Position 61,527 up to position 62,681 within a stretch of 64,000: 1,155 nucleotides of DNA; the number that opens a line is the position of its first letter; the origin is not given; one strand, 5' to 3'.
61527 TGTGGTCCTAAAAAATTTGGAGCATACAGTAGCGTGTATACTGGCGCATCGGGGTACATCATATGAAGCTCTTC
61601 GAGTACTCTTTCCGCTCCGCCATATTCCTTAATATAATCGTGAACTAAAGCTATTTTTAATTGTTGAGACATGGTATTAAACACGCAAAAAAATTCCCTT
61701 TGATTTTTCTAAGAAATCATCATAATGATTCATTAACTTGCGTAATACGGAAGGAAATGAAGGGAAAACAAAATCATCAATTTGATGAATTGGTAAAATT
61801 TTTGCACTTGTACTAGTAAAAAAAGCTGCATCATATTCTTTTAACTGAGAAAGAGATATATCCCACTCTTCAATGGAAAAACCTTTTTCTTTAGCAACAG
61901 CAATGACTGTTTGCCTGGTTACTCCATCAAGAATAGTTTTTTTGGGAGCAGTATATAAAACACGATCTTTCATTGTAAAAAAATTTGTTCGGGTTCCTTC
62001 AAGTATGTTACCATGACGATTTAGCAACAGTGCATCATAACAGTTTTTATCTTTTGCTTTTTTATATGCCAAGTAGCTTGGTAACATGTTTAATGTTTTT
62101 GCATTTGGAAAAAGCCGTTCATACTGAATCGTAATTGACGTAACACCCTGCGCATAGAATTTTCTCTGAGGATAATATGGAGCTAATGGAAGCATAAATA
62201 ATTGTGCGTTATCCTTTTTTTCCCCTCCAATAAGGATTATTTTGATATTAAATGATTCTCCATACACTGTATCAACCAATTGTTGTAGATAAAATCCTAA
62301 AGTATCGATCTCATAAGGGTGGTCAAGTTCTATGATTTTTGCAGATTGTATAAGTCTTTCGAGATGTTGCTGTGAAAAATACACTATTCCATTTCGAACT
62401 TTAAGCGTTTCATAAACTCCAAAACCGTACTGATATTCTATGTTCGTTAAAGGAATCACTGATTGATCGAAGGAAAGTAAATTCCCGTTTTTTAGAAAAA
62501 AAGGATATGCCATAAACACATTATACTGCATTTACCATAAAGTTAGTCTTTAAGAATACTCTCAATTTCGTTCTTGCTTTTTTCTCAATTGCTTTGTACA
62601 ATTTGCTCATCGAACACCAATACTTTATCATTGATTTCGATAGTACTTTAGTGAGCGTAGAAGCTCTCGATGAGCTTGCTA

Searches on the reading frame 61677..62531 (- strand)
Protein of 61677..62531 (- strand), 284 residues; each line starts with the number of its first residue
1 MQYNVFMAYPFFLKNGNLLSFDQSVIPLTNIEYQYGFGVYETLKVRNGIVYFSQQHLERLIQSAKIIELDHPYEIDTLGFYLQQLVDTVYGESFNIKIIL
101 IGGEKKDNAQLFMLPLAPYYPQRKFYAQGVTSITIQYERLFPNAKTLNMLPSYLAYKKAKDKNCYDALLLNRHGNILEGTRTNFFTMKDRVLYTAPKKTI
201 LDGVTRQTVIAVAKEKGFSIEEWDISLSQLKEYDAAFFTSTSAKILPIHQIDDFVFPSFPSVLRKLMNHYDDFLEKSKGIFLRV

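Call 64: search_protein_families(library=pfam, proteins=[window:61677-62531:-], max_evalue=0.0001)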
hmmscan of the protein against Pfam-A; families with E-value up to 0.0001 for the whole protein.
window:61677-62531:- (284 aa): 1 family
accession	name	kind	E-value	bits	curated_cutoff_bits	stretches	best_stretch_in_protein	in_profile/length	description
PF01063.24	Aminotran_4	-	5.5e-49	167.5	28.5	1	38-251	1-223/223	Amino-transferase class IV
